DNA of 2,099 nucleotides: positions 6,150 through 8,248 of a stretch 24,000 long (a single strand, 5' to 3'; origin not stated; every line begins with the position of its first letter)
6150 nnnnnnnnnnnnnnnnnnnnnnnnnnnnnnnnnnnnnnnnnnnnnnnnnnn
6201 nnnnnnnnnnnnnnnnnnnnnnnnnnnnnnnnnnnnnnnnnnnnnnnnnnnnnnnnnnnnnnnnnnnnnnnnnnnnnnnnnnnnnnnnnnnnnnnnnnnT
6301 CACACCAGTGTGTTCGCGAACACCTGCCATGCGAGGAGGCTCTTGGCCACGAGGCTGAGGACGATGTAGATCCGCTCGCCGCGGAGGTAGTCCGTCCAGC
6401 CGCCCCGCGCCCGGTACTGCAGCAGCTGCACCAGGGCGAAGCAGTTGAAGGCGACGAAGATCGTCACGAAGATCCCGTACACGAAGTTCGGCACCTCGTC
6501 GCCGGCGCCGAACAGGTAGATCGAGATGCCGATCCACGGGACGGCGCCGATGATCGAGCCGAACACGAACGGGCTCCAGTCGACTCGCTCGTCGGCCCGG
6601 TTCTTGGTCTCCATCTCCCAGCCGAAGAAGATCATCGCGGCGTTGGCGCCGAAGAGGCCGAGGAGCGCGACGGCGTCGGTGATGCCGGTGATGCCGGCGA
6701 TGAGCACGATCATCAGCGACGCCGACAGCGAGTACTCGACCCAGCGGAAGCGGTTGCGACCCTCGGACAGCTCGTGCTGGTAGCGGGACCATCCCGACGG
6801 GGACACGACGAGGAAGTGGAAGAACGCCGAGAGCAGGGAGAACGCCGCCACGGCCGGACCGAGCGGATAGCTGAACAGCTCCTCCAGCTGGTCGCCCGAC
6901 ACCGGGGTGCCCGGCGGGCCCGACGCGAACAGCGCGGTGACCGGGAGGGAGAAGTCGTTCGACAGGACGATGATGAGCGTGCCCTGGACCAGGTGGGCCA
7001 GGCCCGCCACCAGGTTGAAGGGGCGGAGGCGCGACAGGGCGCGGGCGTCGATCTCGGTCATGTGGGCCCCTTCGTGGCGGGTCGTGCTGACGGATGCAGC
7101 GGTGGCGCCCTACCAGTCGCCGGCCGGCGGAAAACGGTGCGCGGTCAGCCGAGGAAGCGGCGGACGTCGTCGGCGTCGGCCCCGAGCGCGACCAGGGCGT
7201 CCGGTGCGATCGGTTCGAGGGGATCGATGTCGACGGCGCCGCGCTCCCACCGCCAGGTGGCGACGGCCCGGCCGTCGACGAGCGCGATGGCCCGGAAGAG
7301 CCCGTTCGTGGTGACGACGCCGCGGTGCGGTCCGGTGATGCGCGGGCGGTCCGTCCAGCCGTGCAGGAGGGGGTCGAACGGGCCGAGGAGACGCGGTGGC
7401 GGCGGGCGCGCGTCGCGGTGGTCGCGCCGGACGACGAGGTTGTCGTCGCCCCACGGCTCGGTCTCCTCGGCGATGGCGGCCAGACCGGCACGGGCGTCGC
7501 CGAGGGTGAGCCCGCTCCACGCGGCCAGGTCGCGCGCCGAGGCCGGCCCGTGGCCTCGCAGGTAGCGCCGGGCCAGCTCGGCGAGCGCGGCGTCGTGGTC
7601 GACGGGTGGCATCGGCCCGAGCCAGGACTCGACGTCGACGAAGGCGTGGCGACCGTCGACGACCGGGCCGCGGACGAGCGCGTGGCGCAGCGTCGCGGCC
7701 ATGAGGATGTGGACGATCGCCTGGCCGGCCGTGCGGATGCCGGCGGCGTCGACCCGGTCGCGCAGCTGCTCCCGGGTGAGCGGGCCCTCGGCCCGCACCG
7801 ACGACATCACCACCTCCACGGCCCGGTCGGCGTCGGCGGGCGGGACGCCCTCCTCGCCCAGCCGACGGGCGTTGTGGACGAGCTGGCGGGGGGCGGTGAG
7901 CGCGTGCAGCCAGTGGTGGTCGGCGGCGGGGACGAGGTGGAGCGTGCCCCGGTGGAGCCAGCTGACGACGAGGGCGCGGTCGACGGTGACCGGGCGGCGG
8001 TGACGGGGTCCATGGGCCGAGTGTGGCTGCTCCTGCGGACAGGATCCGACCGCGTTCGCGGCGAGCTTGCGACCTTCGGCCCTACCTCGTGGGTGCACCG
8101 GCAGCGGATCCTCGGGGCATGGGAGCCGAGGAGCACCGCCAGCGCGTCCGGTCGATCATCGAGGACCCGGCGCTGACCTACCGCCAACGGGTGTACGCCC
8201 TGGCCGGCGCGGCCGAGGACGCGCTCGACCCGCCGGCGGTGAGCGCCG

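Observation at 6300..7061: Heliorhodopsin gene with all key chromophore-pocket residues intact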

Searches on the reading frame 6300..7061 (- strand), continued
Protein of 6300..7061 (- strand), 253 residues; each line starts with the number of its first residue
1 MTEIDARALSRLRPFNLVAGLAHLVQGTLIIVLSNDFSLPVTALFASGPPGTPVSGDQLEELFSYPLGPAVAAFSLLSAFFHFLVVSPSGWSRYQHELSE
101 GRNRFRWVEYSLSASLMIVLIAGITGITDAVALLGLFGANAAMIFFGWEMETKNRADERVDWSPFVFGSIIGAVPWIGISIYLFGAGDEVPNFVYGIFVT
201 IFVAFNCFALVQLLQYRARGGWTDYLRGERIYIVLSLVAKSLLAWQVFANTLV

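Call 52: fold_search(model_id=the predicted structure, library=pdb)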
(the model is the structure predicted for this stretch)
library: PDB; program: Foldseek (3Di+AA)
matches with E <= 10: 444; with E <= 0.001: 14
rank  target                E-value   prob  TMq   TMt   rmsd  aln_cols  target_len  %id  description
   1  6su3_A                1.6e-18  1.00  0.85  0.84   3.2       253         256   50  Crystal structure of the 48C12 heliorhodopsin in the violet form at pH 8.8 (released 2019-12-11)
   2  6su4_X                8.2e-18  1.00  0.84  0.84   3.0       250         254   51  Crystal structure of the 48C12 heliorhodopsin in the blue form at pH 4.3 (released 2019-12-11)
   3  6su4_A                1.3e-17  1.00  0.85  0.84   3.1       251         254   51  Crystal structure of the 48C12 heliorhodopsin in the blue form at pH 4.3 (released 2019-12-11)
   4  6su3_X                2.3e-17  1.00  0.83  0.82   3.0       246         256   52  Crystal structure of the 48C12 heliorhodopsin in the violet form at pH 8.8 (released 2019-12-11)
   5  6uh3_A                6.7e-17  1.00  0.83  0.86   3.1       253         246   52  Crystal structure of bacterial heliorhodopsin 48C12 (released 2019-12-04)
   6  9ljj_A                1.4e-16  1.00  0.84  0.84   3.2       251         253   51  cryo-EM structure of a nanobody bound heliorhodopsin (released 2025-02-12)
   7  6uh3_B                2.2e-16  1.00  0.83  0.85   3.1       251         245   51  Crystal structure of bacterial heliorhodopsin 48C12 (released 2019-12-04)
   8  6is6                  8.6e-15  1.00  0.81  0.82   3.5       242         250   45  Crystal structure of Thermoplasmatales archaeon heliorhodopsin (released 2019-09-25)
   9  7u55                  1.8e-14  1.00  0.82  0.84   3.2       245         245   44  Crystal structure of Thermoplasmatales archaeon heliorhodopsin at pH 4.5 (released 2022-09-07)
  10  7clj                  2.7e-14  1.00  0.81  0.82   3.9       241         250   44  Crystal structure of Thermoplasmatales archaeon heliorhodopsin E108D mutant (released 2020-09-02)
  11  9hfk_A                2.2e-04  1.00  0.60  0.60   4.9       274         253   14  Cryo-EM structure of the freshwater actinorhodopsin, Rhodoluna lacicola (RlActR) (released 2026-03-18)
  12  9wfa                  6.5e-04  1.00  0.64  0.66   5.7       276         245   14  Cryo-EM structure of psXR (released 2026-03-18)
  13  7ytb_B                8.3e-04  1.00  0.61  0.60   6.7       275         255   13  Crystal structure of Kin4B8 (released 2023-03-15)
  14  6nwd                  9.1e-04  1.00  0.65  0.67   5.1       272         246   13  X-ray Crystallographic structure of Gloeobacter rhodopsin (released 2019-08-14)
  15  5azd_A                1.3e-03  1.00  0.56  0.56   5.7       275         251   14  Crystal structure of thermophilic rhodopsin. (released 2016-04-27)
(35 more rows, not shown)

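Call 72: list_cluster_members(proteins=[P0001, P0121])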
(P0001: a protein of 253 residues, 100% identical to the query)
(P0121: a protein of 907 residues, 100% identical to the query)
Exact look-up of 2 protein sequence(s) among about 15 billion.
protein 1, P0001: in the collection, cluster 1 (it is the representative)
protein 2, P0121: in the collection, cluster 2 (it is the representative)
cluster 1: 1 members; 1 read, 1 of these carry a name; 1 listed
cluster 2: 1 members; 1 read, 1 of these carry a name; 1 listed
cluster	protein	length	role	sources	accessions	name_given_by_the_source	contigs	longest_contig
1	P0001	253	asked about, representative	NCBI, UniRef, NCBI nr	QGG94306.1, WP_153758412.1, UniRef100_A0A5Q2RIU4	heliorhodopsin HeR [Actinomarinicola tropica] | Heliorhodopsin HeR n=1 Tax=Actinomarinicola tropica TaxID=2789776 RepID=A0A5Q2RIU4_9ACTN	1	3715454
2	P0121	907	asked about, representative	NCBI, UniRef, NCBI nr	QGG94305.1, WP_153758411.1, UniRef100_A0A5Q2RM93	phosphoenolpyruvate carboxylase [Actinomarinicola tropica] | Phosphoenolpyruvate carboxylase n=1 Tax=Actinomarinicola tropica TaxID=2789776 ...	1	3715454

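Call 75: search_protein_families(library=pfam, alignment_id=A3, max_evalue=0.00001)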
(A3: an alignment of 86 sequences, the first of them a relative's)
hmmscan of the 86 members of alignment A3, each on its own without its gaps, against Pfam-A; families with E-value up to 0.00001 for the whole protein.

A. member 1, L081:3058-3630:+ (191 aa): 1 family
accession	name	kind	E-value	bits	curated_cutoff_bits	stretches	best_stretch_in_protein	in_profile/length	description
PF00311.23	PEPcase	-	4.4e-38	131.3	22.4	1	9-191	1-188/919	Phosphoenolpyruvate carboxylase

B. families by the number of members that match (of 86 scanned): 58 families (the first 25 are shown)
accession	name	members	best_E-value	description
PF01370.27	Epimerase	7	1.7e-25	NAD dependent epimerase/dehydratase family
PF07973.19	tRNA_SAD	7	2e-17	Threonyl and Alanyl tRNA synthetase second additional domain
PF00587.30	tRNA-synt_2b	6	4.6e-38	tRNA synthetase class II core domain (G, H, P, S and T)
PF16363.11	GDP_Man_Dehyd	6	3e-16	GDP-mannose 4,6 dehydratase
PF04321.23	RmlD_sub_bind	6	6.3e-16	RmlD substrate binding domain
PF01073.25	3Beta_HSD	6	2.9e-14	3-beta hydroxysteroid dehydrogenase/isomerase family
PF02719.21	Polysacc_synt_2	6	3.4e-10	Polysaccharide biosynthesis protein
PF07993.18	NAD_binding_4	6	7.2e-07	Male sterility protein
PF09056.16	Phospholip_A2_3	5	3.5e-25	Prokaryotic phospholipase A2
PF03129.25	HGTP_anticodon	4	1e-23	Anticodon binding domain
PF00009.33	GTP_EFTU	3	2.4e-55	Elongation factor Tu GTP binding domain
PF00551.24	Formyl_trans_N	3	4.2e-41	Formyl transferase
PF00311.23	PEPcase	2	5.6e-288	Phosphoenolpyruvate carboxylase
PF00795.27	CN_hydrolase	2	1e-66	Carbon-nitrogen hydrolase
PF01593.30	Amino_oxidase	2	1.1e-40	Flavin containing amine oxidoreductase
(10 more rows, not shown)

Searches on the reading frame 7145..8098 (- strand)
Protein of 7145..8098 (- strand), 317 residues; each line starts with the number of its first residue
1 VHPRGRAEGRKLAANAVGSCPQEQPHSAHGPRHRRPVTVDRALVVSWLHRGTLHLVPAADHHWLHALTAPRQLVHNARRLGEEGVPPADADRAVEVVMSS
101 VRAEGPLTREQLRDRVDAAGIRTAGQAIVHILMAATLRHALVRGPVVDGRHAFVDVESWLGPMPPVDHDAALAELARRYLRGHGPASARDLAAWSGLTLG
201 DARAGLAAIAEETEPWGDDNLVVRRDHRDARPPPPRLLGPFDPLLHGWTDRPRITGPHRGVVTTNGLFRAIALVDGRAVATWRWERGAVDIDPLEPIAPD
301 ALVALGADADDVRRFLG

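Call 10: search_protein_families(library=pfam, proteins=[window:7145-8098:-], max_evalue=0.001)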
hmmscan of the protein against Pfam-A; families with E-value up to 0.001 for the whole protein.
window:7145-8098:- (317 aa): 1 family
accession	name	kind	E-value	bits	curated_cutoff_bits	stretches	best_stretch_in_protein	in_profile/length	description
PF06224.18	AlkZ-like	-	6.4e-51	174.4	25.9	1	40-315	37-329/329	DNA glycosylase AlkZ-like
